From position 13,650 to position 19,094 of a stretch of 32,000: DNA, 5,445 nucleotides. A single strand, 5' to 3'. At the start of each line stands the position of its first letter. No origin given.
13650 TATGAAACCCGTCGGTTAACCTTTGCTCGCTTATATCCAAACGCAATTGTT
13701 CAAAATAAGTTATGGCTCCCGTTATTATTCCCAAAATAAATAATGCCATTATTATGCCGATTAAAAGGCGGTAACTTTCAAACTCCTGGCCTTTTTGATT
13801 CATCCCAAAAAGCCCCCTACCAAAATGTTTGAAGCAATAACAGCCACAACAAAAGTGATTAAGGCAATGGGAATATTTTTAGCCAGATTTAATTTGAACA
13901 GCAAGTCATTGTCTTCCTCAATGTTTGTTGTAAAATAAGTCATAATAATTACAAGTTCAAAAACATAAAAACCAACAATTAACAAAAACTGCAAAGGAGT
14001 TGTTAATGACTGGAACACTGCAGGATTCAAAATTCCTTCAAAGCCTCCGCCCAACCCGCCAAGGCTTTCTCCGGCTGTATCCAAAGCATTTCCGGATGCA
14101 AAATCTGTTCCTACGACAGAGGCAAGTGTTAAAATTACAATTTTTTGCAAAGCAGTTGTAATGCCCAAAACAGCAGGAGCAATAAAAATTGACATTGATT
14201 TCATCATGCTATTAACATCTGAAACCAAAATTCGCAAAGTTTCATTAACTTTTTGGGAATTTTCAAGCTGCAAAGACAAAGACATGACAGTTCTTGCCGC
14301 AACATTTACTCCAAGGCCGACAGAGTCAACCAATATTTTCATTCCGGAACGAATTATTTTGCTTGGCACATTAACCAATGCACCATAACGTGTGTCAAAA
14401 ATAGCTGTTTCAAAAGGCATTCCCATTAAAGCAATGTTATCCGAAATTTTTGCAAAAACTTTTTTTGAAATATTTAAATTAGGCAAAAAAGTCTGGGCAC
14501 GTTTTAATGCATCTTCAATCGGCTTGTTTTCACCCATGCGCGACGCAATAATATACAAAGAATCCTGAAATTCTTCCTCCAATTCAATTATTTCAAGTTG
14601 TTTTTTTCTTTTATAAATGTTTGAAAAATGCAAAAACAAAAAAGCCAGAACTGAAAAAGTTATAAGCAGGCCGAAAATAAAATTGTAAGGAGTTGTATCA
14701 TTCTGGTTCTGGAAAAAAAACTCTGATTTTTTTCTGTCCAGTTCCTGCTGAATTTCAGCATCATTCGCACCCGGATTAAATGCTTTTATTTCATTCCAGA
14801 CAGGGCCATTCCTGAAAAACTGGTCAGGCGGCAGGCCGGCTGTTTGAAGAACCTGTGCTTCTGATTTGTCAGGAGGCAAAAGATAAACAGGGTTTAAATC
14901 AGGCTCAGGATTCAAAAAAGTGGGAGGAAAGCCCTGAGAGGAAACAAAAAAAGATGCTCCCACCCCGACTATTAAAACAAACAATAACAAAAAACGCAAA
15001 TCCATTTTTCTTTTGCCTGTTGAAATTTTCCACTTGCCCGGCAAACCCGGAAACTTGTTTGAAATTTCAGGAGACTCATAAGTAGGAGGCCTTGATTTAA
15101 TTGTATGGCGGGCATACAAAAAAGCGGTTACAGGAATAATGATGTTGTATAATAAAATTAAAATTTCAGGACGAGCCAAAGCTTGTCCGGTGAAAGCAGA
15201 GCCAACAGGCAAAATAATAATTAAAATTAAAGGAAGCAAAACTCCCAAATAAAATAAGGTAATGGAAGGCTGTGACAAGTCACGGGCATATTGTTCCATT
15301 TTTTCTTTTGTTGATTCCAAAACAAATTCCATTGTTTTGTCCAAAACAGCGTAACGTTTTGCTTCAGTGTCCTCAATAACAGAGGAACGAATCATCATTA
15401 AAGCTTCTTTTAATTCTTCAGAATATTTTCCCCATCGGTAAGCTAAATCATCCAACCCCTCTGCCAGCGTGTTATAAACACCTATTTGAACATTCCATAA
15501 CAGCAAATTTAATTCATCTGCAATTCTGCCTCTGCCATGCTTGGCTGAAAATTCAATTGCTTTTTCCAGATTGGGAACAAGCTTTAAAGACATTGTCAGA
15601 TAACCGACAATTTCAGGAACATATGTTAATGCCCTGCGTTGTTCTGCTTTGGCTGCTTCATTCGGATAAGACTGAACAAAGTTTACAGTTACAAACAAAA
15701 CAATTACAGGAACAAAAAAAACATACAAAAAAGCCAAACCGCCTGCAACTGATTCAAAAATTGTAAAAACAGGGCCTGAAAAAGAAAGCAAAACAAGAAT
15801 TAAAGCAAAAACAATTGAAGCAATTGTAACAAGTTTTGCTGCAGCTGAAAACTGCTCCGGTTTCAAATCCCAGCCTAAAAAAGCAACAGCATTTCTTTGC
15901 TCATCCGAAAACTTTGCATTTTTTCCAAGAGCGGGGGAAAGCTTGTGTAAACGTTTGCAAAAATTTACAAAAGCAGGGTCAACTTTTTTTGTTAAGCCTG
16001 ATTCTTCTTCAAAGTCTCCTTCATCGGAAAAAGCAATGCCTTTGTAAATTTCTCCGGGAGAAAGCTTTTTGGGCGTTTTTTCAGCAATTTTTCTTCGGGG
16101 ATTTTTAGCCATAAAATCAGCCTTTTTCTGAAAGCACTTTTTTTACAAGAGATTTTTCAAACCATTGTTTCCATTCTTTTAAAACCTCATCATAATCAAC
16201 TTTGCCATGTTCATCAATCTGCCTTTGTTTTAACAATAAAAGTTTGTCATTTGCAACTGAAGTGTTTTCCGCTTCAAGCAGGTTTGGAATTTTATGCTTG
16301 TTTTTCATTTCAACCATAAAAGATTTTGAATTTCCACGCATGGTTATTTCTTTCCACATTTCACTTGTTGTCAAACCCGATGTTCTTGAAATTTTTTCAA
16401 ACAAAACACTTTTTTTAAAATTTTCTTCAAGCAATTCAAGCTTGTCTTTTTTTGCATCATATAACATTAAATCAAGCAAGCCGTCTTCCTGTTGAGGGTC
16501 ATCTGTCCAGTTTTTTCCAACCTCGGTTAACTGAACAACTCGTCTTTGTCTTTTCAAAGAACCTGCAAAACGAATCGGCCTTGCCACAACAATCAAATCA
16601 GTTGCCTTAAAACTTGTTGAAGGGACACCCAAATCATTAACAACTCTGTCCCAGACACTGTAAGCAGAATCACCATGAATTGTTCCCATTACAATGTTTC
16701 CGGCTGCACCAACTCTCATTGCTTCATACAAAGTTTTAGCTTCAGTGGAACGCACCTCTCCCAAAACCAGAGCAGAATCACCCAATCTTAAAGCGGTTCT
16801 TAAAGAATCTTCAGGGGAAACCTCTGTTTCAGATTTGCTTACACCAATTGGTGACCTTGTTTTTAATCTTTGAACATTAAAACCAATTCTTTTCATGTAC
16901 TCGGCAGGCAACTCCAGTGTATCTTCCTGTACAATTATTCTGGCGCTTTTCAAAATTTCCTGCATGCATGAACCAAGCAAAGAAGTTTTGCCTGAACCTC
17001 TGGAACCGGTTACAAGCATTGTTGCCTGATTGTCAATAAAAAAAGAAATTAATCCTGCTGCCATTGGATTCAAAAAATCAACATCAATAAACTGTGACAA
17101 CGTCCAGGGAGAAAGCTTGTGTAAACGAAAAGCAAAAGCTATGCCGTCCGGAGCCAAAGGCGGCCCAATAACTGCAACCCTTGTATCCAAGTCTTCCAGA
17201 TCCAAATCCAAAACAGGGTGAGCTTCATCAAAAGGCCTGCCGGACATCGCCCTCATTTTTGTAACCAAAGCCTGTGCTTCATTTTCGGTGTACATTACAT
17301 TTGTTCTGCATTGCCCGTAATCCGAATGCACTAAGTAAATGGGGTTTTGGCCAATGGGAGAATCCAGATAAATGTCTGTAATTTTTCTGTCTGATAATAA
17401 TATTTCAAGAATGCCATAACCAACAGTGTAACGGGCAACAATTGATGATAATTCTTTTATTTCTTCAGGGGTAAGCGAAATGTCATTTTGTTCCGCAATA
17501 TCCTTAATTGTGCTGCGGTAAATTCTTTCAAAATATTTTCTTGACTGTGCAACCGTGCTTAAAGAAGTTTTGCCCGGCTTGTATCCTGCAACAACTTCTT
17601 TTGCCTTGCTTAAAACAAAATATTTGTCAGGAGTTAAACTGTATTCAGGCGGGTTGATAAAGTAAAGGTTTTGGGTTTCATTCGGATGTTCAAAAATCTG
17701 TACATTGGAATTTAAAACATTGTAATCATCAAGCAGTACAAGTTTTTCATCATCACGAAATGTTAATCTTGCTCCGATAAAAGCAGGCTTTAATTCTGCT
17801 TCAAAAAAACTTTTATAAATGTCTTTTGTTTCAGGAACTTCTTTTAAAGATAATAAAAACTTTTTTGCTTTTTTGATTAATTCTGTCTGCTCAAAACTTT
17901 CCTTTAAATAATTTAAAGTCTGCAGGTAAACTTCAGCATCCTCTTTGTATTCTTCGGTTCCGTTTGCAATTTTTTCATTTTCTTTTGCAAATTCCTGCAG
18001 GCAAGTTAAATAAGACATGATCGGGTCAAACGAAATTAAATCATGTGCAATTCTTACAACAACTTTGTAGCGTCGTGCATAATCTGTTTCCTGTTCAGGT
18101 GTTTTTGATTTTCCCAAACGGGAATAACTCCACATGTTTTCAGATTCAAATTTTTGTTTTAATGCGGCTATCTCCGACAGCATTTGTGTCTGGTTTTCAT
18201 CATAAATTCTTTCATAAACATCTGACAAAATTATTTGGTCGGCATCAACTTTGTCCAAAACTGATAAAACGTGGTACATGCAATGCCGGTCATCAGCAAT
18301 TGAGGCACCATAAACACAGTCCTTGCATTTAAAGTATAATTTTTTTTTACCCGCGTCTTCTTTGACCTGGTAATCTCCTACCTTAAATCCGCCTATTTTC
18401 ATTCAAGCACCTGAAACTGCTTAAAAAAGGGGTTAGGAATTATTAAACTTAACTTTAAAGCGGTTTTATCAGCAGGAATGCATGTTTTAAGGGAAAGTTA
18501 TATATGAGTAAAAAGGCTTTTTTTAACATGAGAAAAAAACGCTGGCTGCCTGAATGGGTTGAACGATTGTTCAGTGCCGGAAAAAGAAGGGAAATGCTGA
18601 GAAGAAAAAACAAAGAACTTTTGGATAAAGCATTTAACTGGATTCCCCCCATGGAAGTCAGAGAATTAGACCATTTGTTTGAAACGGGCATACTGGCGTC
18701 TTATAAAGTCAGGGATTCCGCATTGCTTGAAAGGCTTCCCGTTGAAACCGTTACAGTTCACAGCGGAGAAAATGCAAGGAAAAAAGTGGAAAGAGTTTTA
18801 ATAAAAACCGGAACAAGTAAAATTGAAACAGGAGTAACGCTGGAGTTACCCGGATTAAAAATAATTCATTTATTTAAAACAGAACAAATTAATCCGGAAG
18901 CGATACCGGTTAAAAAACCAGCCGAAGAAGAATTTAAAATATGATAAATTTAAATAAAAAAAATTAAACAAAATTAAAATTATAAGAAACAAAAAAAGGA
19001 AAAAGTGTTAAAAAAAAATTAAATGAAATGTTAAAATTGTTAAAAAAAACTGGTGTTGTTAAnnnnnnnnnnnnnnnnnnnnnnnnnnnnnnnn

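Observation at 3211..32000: Window-scale cell-surface island: pilus operon flanked by three giant surface proteins, an archaeosortase and a pilin-like giant partner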

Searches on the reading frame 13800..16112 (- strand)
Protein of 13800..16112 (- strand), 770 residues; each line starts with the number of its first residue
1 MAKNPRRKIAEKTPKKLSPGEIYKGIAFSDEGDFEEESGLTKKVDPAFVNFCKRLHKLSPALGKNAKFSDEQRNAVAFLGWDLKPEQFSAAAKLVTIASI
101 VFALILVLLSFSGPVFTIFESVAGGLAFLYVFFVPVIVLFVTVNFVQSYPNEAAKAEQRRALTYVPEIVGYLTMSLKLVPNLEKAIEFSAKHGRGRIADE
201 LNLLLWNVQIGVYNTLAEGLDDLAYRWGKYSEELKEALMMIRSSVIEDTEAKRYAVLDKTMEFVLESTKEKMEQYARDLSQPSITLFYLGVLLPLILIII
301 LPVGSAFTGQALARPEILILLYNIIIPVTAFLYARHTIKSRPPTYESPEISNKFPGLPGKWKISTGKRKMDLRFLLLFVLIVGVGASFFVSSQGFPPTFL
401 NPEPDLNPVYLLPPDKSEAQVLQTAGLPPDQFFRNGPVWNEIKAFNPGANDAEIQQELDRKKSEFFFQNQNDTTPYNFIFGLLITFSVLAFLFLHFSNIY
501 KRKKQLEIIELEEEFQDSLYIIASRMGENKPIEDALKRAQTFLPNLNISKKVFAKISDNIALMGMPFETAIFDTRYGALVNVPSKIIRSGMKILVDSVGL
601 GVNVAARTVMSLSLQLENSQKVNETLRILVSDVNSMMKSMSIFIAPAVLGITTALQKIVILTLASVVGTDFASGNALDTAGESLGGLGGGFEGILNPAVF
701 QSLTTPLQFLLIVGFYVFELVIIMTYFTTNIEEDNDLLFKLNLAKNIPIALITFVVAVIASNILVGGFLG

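Call 6: search_protein_families(library=pfam, max_evalue=0.01, proteins=[window:13800-16112:-])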
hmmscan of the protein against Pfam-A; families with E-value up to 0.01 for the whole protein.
window:13800-16112:- (770 aa): 1 family
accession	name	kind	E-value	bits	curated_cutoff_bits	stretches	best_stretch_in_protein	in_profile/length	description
PF00482.28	T2SSF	-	0.0033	17.8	25.2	1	173-302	6-125/125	Type II secretion system (T2SS), protein F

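Call 8: search_protein_families(library=ncbifam, max_evalue=1, proteins=[window:13800-16112:-])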
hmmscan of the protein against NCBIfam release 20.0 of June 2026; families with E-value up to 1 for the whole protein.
window:13800-16112:- (770 aa): 1 family
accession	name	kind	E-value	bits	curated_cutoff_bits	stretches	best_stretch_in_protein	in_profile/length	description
NF045610.1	acin_4_helix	equivalog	0.097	12.7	50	1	469-523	30-84/131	putative four-helix membrane protein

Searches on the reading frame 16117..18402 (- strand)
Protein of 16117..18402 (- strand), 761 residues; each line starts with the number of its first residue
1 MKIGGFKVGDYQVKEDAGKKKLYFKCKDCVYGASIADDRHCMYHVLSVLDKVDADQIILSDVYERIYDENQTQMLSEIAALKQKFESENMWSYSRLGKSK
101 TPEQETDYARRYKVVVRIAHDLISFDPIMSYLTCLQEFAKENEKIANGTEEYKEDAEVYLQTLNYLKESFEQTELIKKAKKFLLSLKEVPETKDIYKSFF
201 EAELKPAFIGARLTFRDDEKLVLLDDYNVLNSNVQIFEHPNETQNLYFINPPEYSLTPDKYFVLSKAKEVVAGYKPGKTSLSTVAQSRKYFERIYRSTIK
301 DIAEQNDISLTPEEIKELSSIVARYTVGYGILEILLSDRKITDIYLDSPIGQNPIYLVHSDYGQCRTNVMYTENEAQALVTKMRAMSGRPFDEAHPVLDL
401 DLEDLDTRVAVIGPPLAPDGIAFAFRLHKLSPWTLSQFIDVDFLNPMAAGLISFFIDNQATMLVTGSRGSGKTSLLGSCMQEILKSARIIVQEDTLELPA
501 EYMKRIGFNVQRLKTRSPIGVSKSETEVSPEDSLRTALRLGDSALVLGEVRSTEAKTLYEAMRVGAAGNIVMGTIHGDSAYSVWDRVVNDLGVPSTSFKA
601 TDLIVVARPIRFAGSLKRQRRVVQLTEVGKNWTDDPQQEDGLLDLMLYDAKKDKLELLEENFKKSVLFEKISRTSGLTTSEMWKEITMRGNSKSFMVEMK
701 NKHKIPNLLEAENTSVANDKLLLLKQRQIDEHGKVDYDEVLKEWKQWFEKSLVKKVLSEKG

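Call 6: search_protein_families(library=pfam, max_evalue=0.01, proteins=[window:16117-18402:-])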
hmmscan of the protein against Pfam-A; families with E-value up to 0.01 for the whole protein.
window:16117-18402:- (761 aa): 2 families
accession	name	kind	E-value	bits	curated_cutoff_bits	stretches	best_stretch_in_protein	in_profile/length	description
PF00437.27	T2SSE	-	1e-19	70.9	24.9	1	398-611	83-279/370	Type II/IV secretion system protein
PF13191.12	AAA_16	-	0.002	19.1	32.6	1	461-498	26-63/167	AAA ATPase domain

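Call 8: search_protein_families(library=ncbifam, max_evalue=1, proteins=[window:16117-18402:-])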
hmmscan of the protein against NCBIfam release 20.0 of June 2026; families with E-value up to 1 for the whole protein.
window:16117-18402:- (761 aa): 18 families
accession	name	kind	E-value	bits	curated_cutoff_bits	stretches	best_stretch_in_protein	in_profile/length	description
NF058587.1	archaellum_moto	equivalog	1.8e-40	139.2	550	1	295-696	113-499/527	archaellum flagellar ATPase motor FlaI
TIGR03819.1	heli_sec_ATPase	hypoth_equivalog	2.6e-37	128.8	373.15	1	303-588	26-298/340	TadA family conjugal transfer-associated ATPase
TIGR02788.1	VirB11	equivalog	8.7e-21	74.2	249.95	2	454-589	139-264/308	P-type DNA transfer ATPase VirB11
TIGR02782.1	TrbB_P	equivalog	5.4e-20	71.9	304.55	1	334-589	16-254/303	P-type conjugative transfer ATPase TrbB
NF053672.1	bindosome_BasE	exception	6.4e-18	64.8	1000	1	222-687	39-480/512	bindosome assembly system ATPase subunit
NF010469.0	PRK13894.1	subfamily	8.3e-15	54.9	508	1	365-588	56-265/320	conjugal transfer ATPase TrbB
NF041000.1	ATPase_ComGA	equivalog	2e-12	46.7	300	1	455-606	124-260/267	competence type IV pilus ATPase ComGA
TIGR01420.1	pilT_fam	subfamily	1.9e-11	43.8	319.1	1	454-589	117-241/343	PilT/PilU family type 4a pilus ATPase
NF010407.0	PRK13833.1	subfamily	7e-11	42.1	499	1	389-587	75-259/323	conjugal transfer protein TrbB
NF010425.0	PRK13851.1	equivalog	2e-09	36.8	461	1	456-581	159-274/344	type IV secretion system protein VirB11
NF007755.0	PRK10436.1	equivalog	3.8e-09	35.7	617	1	456-611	216-356/465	type II secretion system protein GspE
NF053534.1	T4PilAsmATPsTfpB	equivalog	7.6e-09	34.5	850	1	459-608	336-469/584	type IV pilus assembly ATPase TfpB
TIGR02533.1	type_II_gspE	equivalog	2.1e-08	33.3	630.25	1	455-598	239-366/486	type II secretion system ATPase GspE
NF010475.0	PRK13900.1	equivalog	6.5e-08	32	389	1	452-583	153-275/333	type IV secretion system ATPase VirB11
TIGR02538.1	type_IV_pilB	equivalog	1.8e-07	30.2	675.65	1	459-608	316-449/564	type IV-A pilus assembly ATPase PilB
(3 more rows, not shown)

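Call 9: find_encoding_contigs(protein=window:16117-18402:-, flank=10000, max_places=6)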
Protein window:16117-18402:- (761 aa): 2 contigs read that carry it; 1 place shown.
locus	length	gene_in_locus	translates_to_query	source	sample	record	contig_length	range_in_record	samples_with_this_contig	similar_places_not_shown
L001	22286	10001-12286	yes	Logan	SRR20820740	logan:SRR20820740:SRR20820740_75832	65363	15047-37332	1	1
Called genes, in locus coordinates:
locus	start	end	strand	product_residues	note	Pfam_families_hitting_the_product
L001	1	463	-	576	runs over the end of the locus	-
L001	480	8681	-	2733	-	PF13620:CarboxypepD_reg (faint)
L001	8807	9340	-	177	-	-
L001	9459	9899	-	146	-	-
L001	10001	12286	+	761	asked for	PF00437:T2SSE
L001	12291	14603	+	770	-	-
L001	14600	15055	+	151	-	-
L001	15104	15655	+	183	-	-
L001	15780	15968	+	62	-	-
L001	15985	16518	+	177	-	-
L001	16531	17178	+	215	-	-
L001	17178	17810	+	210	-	-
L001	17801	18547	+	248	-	-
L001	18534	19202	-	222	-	-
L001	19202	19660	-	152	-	-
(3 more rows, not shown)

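Call 82: list_cluster_members(proteins=[P0001, P0016, P0040, P0041, window:16117-18402:-, window:1543-2337:+])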
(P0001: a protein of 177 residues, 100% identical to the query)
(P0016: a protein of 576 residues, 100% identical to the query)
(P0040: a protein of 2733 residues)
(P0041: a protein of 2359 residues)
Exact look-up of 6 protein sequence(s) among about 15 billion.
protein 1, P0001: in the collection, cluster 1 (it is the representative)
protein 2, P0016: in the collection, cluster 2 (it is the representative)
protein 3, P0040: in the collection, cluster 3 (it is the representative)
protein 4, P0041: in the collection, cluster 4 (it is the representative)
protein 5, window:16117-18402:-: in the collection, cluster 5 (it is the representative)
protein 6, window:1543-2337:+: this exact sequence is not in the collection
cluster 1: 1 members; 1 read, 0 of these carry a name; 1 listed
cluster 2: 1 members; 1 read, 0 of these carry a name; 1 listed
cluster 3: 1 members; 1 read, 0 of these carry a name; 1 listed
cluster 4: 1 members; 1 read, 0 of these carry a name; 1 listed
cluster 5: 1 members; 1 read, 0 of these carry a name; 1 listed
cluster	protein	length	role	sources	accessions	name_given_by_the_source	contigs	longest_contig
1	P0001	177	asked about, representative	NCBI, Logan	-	-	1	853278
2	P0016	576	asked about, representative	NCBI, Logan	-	-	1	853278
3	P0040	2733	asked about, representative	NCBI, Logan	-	-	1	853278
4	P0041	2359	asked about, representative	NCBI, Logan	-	-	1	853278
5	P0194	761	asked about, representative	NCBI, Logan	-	-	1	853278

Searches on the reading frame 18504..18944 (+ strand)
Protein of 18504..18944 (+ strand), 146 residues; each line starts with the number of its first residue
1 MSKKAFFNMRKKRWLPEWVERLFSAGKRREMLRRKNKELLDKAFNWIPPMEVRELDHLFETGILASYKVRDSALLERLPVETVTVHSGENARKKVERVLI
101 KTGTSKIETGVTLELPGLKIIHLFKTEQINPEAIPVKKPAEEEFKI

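Call 6: search_protein_families(library=pfam, max_evalue=0.01, proteins=[window:18504-18944:+])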
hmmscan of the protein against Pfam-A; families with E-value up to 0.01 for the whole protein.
window:18504-18944:+ (146 aa): 0 families

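Call 8: search_protein_families(library=ncbifam, max_evalue=1, proteins=[window:18504-18944:+])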
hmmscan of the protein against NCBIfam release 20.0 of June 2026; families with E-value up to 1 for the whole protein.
window:18504-18944:+ (146 aa): 0 families
